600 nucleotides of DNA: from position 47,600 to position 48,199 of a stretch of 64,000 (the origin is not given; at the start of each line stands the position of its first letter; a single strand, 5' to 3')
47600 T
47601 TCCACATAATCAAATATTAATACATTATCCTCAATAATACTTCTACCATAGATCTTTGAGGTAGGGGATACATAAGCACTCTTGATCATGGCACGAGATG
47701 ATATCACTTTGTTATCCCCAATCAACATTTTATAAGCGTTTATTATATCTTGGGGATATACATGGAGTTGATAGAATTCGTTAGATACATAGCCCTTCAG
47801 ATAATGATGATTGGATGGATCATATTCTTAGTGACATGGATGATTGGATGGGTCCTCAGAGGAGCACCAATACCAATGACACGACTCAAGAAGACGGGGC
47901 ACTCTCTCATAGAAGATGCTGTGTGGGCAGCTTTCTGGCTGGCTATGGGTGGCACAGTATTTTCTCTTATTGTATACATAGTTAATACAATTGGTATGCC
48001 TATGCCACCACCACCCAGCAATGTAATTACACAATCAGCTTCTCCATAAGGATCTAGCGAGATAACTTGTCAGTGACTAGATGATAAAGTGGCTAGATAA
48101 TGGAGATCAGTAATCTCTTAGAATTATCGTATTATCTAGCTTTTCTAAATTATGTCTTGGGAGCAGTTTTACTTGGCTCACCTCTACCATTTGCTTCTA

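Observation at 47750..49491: Small 2-TM protein duplicated as the N-terminus of an adjacent 463-aa membrane protein: possible pilin/platform (Ced- or VirB2/VirB6-like) pair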

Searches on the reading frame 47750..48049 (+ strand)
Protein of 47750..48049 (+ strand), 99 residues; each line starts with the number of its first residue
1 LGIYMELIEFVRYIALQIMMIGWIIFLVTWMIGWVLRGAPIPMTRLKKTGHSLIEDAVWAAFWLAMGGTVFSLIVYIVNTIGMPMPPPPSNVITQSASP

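Call 3: search_protein_families(library=pfam, proteins=[window:47750-48049:+], max_evalue=0.1)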
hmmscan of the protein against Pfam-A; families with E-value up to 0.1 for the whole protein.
window:47750-48049:+ (99 aa): 0 families

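Call 4: search_protein_families(library=ncbifam, proteins=[window:47750-48049:+], max_evalue=0.1)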
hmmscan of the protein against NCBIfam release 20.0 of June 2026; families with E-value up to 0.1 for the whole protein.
window:47750-48049:+ (99 aa): 3 families
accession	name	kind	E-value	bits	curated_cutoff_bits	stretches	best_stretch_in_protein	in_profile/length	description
NF041797.1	Ced_CedA1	equivalog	9.9e-33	112.1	100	1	7-81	1-75/75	DNA import protein CedA1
NF053657.1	CedE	equivalog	2.6e-09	37.3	400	1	13-83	1-71/260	DNA-translocating protein CedE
NF041796.2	Ced_CedA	equivalog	1.1e-07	31.8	330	1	16-83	5-72/259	DNA import protein CedA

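Call 15: search_solved_structures(query=window:47750-48049:+, max_evalue=10, show_alignments=2)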
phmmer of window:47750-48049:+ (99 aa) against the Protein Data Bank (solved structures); distinct sequences matched with E-value up to 10: 22.
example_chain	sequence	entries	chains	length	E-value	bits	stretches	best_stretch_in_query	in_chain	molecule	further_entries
8dfu_B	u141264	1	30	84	9.9e-23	83.4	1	6-80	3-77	Pilin protein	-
5aei_A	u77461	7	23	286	0.00033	23.9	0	43-69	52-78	DESIGNED ARMADILLO REPEAT PROTEIN YIIIM5AII | YIIIM5AII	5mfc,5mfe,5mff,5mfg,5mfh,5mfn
8oh7_A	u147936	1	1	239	0.0036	20.6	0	43-69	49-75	Designed Armadillo repeat protein with four internal modules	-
7qnp_AAA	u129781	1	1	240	0.0037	20.5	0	42-69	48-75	Designed Armadillo Repeat Protein N(A4)M4C(AII)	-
4db8_A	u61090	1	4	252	0.0057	19.9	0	43-69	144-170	Armadillo-repeat Protein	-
8g4j_A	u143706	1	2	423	0.027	17.8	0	39-80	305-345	Importin subunit alpha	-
8gai_A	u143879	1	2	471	0.038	17.3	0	39-80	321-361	Importin subunit alpha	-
5mfo_A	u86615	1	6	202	0.088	16.1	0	42-69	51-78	YIIIM3AIII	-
3wpt_A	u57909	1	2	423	0.093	16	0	40-80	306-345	Importin subunit alpha-1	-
5h43_A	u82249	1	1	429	0.096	16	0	40-80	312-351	Importin subunit alpha-1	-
4db9_A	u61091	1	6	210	0.11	15.9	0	42-69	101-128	Armadillo repeat protein, YIIIM3AIII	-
4db6_A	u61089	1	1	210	0.11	15.9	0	42-69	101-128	Armadillo repeat protein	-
4dba_A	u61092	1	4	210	0.11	15.8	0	42-69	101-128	Designed Armadillo repeat protein, YIIM3AII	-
7n8j_A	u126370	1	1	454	0.12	15.7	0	40-80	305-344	Importin subunit alpha-1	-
7cru_A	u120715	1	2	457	0.12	15.7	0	40-80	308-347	Importin subunit alpha-1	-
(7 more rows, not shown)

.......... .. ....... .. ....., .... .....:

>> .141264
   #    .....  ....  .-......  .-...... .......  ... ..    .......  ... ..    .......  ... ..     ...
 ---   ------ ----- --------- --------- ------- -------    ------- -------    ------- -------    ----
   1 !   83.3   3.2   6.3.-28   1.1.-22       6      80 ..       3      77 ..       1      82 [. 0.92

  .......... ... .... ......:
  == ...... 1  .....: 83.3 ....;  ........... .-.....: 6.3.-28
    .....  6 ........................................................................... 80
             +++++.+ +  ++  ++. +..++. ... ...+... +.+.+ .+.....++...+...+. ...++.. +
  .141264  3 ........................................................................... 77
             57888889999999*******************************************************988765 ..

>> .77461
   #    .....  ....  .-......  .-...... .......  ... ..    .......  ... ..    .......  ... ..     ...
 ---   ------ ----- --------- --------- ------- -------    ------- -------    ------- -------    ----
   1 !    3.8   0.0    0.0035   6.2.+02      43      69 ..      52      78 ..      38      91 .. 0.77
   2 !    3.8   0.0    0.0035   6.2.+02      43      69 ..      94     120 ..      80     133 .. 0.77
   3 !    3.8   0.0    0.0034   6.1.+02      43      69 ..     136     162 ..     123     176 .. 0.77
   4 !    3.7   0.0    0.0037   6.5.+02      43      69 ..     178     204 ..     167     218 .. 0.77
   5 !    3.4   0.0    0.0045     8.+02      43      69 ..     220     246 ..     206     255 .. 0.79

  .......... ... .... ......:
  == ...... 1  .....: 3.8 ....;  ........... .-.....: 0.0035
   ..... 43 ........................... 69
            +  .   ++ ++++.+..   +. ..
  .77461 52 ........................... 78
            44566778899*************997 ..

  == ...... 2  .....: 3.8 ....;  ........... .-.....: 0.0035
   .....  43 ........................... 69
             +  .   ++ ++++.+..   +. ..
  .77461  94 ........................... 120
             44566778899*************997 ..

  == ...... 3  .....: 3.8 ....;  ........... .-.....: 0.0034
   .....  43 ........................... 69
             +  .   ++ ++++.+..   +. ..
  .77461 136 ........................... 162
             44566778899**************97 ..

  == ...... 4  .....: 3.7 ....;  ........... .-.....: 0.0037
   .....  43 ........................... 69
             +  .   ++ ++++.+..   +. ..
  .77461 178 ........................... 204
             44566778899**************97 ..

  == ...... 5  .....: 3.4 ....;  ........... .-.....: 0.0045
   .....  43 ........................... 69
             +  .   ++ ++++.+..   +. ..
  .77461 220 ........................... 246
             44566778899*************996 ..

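Call 32: find_related_loci(query=A2, collection=genome_contigs, flank=6000)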
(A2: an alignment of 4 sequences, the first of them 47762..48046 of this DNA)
Query A2 (95 aa) in genome_contigs; peptide patterns used: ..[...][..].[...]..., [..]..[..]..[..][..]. (x = any residue, [..] = any of these).
73 stretches matched a pattern; 60 encode a relative of the query (tblastn E <= 1e-3); 60 distinct loci.
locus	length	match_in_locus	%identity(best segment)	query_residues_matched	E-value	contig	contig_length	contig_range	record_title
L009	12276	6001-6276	96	1-92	4e-58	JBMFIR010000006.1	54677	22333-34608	MAG: Sulfolobales archaeon isolate KM4324-28 NODE_6_length_54677_cov_5.616502, whole genome shotgun sequence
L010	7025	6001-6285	88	1-95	2e-55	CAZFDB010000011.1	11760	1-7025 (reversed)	MAG TPA_asm: uncultured Desulfurococcaceae archaeon isolate SRP104967_co1_103 genome assembly, contig: NODE_1862_length_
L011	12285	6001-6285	76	1-95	2e-48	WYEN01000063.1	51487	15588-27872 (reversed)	MAG: Desulfurococcales archaeon isolate EvPrim.Bin15 NODE_55_length_51487_cov_27.5197, whole genome shotgun sequence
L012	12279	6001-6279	74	2-94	6e-46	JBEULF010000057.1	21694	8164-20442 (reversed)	MAG: Sulfolobales archaeon isolate KC_007 contig57, whole genome shotgun sequence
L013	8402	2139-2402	69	1-88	3e-41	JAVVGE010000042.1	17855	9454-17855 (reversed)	MAG: Desulfurococcales archaeon isolate PSS.bin.19 NODE_421_length_17855_cov_42.293989, whole genome shotgun sequence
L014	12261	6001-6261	70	1-87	8e-41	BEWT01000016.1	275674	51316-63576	Desulfurococcaceae archaeon AG1 DNA, AG1contig16, whole genome shotgun sequence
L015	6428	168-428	69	1-87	6e-40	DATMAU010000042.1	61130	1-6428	MAG TPA_asm: Sulfolobales archaeon isolate SMAG_U13334 k141_420954, whole genome shotgun sequence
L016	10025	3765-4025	68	1-87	2e-39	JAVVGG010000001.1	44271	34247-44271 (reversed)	MAG: Desulfurococcales archaeon isolate PSS.bin.20 NODE_67_length_44271_cov_87.434232, whole genome shotgun sequence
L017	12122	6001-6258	55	1-86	9e-32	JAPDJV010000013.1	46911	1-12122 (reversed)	MAG: Thermoproteota archaeon isolate S9B2_HD70 c_000000000272, whole genome shotgun sequence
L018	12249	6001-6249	58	3-85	4e-31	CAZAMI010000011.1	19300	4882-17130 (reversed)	MAG TPA_asm: uncultured Desulfurococcaceae archaeon isolate binchicken_co6_446 genome assembly, contig: NODE_2832_length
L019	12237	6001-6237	54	2-80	4e-29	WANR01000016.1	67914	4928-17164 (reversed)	MAG: Desulfurococcales archaeon isolate S141_84_esom k151_219395, whole genome shotgun sequence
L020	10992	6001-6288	50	2-89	2e-28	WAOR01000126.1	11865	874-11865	MAG: Thermodiscus sp. isolate S143_108_esom k151_83672, whole genome shotgun sequence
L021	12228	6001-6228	55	2-77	9e-28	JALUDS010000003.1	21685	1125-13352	MAG: Acidilobaceae archaeon isolate S143_maxbin2_scaf2bin.302 S143_NODE_1027_length_21685_cov_22.439651, whole genome sh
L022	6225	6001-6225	55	1-75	8e-28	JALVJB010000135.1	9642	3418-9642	MAG: Acidilobaceae archaeon isolate A1_metabat2_scaf2bin.012 A1_NODE_4250_length_9642_cov_63.851077, whole genome shotgu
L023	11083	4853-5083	58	1-77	1e-27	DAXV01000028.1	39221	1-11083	MAG TPA_asm: Acidilobaceae archaeon UBA158 UBA158_contig_1696, whole genome shotgun sequence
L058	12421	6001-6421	45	1-77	4e-24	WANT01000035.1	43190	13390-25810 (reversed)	MAG: Aeropyrum sp. isolate S141_97_esom k151_277320, whole genome shotgun sequence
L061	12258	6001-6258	42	1-86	1e-23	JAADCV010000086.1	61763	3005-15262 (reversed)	MAG: Thermoproteota archaeon isolate L_MaxBin.041 contig-127_197, whole genome shotgun sequence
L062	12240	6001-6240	46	2-81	4e-23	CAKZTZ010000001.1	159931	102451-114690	MAG: uncultured Sulfolobales archaeon isolate S1_Bin_METABAT__117_1 genome assembly, contig: c_000000700121, whole genom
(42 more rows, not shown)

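Call 36: search_protein_families(library=ncbifam, proteins=[L058:7632-9047:+, L062:7633-9168:+, L017:7900-9726:+, L058:6260-7627:+, L061:6284-7129:+], max_evalue=0.001)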
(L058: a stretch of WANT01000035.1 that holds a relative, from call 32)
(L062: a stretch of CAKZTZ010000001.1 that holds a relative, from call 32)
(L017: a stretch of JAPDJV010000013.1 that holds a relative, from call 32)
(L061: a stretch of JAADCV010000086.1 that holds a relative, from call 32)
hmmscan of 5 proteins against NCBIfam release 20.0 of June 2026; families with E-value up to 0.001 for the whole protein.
L058:7632-9047:+ (471 aa): 11 families
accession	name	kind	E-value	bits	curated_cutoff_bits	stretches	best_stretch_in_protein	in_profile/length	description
NF041017.1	DNA_import_CedB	equivalog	6.1e-15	54.8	700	2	210-285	250-321/590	DNA import protein CedB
NF040819.1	helicase_HerA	equivalog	1.7e-07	30.2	970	1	344-455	398-519/561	DNA double-strand break repair helicase HerA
TIGR03743.1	SXT_TraD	subfamily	4.7e-07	28.6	366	1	216-280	158-215/636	conjugative transfer system coupling protein TraD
TIGR00929.1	VirB4_CagE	subfamily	1.7e-06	26.6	643.1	0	237-281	439-479/792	VirB4 family type IV secretion/conjugal transfer ATPase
NF053655.1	CedD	equivalog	1.3e-05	24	600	0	232-285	218-266/527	DNA-translocating ATPase CedD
TIGR03924.1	T7SS_EccC_a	equivalog_domain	2.4e-05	23.3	509.15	1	176-386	392-605/673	type VII secretion protein EccCa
NF045973.1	conju_CD1115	equivalog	9.7e-05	21.4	250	1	231-284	20-67/442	VirD4-like conjugal transfer protein, CD1115 family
NF010447.0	PRK13873.1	equivalog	0.00028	18.9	1020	0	237-261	443-467/815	conjugal transfer protein TrbE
NF045975.1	VirB4_plasma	equivalog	0.0003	18.6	590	0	311-400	714-818/894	Mbov_0397 family ICE element conjugal transfer ATPase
NF042944.1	HerA_antiphage_2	equivalog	0.0004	19.3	850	0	356-419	444-507/576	anti-phage-associated helicase HerA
NF042943.1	HerA_antiphage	equivalog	0.00075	18.2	800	0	211-308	132-224/566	anti-phage-associated helicase HerA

L062:7633-9168:+ (511 aa): 3 families
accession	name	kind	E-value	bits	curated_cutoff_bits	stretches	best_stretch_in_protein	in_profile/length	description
NF041017.1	DNA_import_CedB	equivalog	5.3e-10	38.6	700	2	334-421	427-519/590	DNA import protein CedB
TIGR03743.1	SXT_TraD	subfamily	2.7e-05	22.8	366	1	231-285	168-215/636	conjugative transfer system coupling protein TraD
TIGR00929.1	VirB4_CagE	subfamily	7.6e-05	21.1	643.1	0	241-294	439-487/792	VirB4 family type IV secretion/conjugal transfer ATPase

L017:7900-9726:+ (608 aa): 15 families
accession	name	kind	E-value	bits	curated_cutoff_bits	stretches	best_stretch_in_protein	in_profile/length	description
NF041017.1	DNA_import_CedB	equivalog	6.4e-52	177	700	1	31-601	11-586/590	DNA import protein CedB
NF042943.1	HerA_antiphage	equivalog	2.4e-10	39.6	800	1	283-365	130-213/566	anti-phage-associated helicase HerA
TIGR00929.1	VirB4_CagE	subfamily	1.2e-08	33.6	643.1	1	494-564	635-713/792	VirB4 family type IV secretion/conjugal transfer ATPase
TIGR03743.1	SXT_TraD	subfamily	1.7e-08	33.4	366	1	296-349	163-215/636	conjugative transfer system coupling protein TraD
NF053655.1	CedD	equivalog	7.3e-08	31.5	600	1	297-356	210-268/527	DNA-translocating ATPase CedD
NF052333.1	ATPase_TcpF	exception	6.2e-07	27.7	1100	1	495-588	683-780/813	conjugal transfer ATPase TcpF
NF010447.0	PRK13873.1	equivalog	1.1e-06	26.9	1020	0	310-352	443-485/815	conjugal transfer protein TrbE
NF040937.1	HerA_Thermprot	equivalog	2.8e-06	26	800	1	295-350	127-181/487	DNA double-strand break repair helicase HerA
TIGR03925.1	T7SS_EccC_b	equivalog_domain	1.8e-05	23.2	346.55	1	281-346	335-402/564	type VII secretion protein EccCb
NF033849.1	ser_rich_anae_1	subfamily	2.8e-05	21.7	650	0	518-558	1053-1093/1163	serine-rich protein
NF040819.1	helicase_HerA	equivalog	3.1e-05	22.7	970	0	304-350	151-198/561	DNA double-strand break repair helicase HerA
NF045975.1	VirB4_plasma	equivalog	9.9e-05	20.2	590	0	493-547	759-817/894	Mbov_0397 family ICE element conjugal transfer ATPase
NF041447.1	TrbC_conju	equivalog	0.0002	20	800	0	287-330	105-151/685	F-type conjugative transfer protein TrbC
TIGR03924.1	T7SS_EccC_a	equivalog_domain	0.00033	19.5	509.15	0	496-538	566-609/673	type VII secretion protein EccCa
TIGR02746.1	TraC-F-type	equivalog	0.00057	17.9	567.05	0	493-540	640-689/800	type IV secretion system protein TraC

L058:6260-7627:+ (455 aa): 3 families
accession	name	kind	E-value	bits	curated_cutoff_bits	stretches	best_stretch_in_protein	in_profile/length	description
NF041796.2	Ced_CedA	equivalog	6.1e-31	107.9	330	1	10-197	6-195/259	DNA import protein CedA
NF053657.1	CedE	equivalog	1.7e-19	70.6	400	1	13-194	8-196/260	DNA-translocating protein CedE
NF041797.1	Ced_CedA1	equivalog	2.3e-08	34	100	1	10-63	11-63/75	DNA import protein CedA1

L061:6284-7129:+ (281 aa): 3 families
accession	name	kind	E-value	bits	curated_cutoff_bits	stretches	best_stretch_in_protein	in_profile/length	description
NF041796.2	Ced_CedA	equivalog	2.8e-45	154.9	330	1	1-200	1-203/259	DNA import protein CedA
NF053657.1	CedE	equivalog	1.3e-32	113.6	400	1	7-277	6-254/260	DNA-translocating protein CedE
NF041797.1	Ced_CedA1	equivalog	2.7e-06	27.3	100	1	7-69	12-74/75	DNA import protein CedA1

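Call 39: find_related_loci(query=A3, collection=genome_contigs, flank=3000)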
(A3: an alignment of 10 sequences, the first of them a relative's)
Query A3 (608 aa) in genome_contigs; peptide patterns used: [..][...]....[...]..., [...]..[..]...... (x = any residue, [..] = any of these).
600 stretches matched a pattern (row limit reached: there are more); 180 encode a relative of the query (tblastn E <= 1e-3); the best 80 are kept; 80 distinct loci.
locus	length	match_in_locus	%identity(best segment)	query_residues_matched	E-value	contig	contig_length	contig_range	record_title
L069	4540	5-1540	26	93-601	1e-32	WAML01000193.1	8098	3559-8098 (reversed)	MAG: Desulfurococcales archaeon isolate S139_91_esom k151_541361, whole genome shotgun sequence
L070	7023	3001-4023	29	251-601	3e-29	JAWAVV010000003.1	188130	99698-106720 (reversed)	MAG: Desulfurococcaceae archaeon isolate ZMQR_201912_bins_1 ZMQR_201912_bins_1_scaffold_3, whole genome shotgun sequence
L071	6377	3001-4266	24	174-601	8e-27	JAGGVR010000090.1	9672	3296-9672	MAG: Staphylothermus sp. isolate AUK105 PB_MBMC_059_c_000000000083, whole genome shotgun sequence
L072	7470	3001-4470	24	101-605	1e-21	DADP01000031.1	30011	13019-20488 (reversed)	MAG TPA_asm: Desulfurococcaceae archaeon UBA285 UBA285_contig_58782, whole genome shotgun sequence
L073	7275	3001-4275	24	169-608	7e-21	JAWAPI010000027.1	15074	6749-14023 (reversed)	MAG: Desulfurococcaceae archaeon isolate SZTDM-1c_201709_bins_76 SZTDM-1c_201709_bins_76_scaffold_27, whole genome shotg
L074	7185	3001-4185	28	81-593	3e-19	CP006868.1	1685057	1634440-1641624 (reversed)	Ignicoccus pacificus DSM 13166, complete genome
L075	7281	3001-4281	24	166-603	5e-18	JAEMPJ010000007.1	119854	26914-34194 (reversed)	MAG: Thermogladius sp. isolate 2016_B02_sed_C_4 c_000000000004, whole genome shotgun sequence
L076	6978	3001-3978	26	224-561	4e-15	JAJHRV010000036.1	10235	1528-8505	MAG: Thermosphaera sp. isolate Bin P8 scaffold_415_c1, whole genome shotgun sequence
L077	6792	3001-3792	42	215-565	6e-12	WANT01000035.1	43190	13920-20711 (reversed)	MAG: Aeropyrum sp. isolate S141_97_esom k151_277320, whole genome shotgun sequence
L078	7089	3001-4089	25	295-549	1e-11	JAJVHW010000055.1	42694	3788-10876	MAG: Planctomycetota bacterium isolate Bin_16R c_000000002526, whole genome shotgun sequence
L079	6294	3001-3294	40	456-549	5e-11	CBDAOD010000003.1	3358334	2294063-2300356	MAG: Vicinamibacterales bacterium isolate 1282e159-6dd2-4713-bfde-212400ec611b genome assembly, contig: contig_3, whole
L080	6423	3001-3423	29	453-590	7e-11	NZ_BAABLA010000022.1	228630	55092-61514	Haloechinothrix salitolerans strain JCM 15899 sequence022, whole genome shotgun sequence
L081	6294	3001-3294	37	456-549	5e-10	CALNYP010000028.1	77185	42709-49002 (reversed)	MAG: uncultured bacterium isolate LOGT_bin.0176 genome assembly, contig: contig_26932, whole genome shotgun sequence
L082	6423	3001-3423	27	453-590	1e-9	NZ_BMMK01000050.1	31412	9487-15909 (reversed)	Longimycelium tulufanense strain CGMCC 4.5737 sequence050, whole genome shotgun sequence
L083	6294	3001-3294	37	456-549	9e-10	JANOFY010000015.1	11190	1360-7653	MAG: Planctomycetota bacterium isolate SOY_64_metabat_33_sub SOY_64_k141_2352925, whole genome shotgun sequence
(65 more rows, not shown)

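Call 54: find_homologous_proteins(query=L058:6260-7627:+, max_evalue=0.00001)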
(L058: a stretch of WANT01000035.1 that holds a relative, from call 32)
Query L058:6260-7627:+ (455 aa): 3 proteins with E <= 0.00001 among 8000 candidates.
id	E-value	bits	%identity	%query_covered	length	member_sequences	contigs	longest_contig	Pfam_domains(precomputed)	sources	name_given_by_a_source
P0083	8.6e-286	966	100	100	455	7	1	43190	PF27251.1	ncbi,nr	ncbi:MAG: hypothetical protein F7C09_03945 [Aeropyrum sp.]|nr:hypothetical protein [Aeropyrum sp.]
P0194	3.2e-140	486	53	98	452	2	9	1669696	PF27251.1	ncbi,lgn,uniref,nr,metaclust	ncbi:hypothetical protein APE_0220 [Aeropyrum pernix K1]|uniref:Uncharacterized protein n=1 Tax=Aero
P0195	4.1e-59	219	45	55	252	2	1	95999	-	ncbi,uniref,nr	ncbi:hypothetical protein [Aeropyrum camini]|uniref:hypothetical protein n=1 Tax=Aeropyrum camini Ta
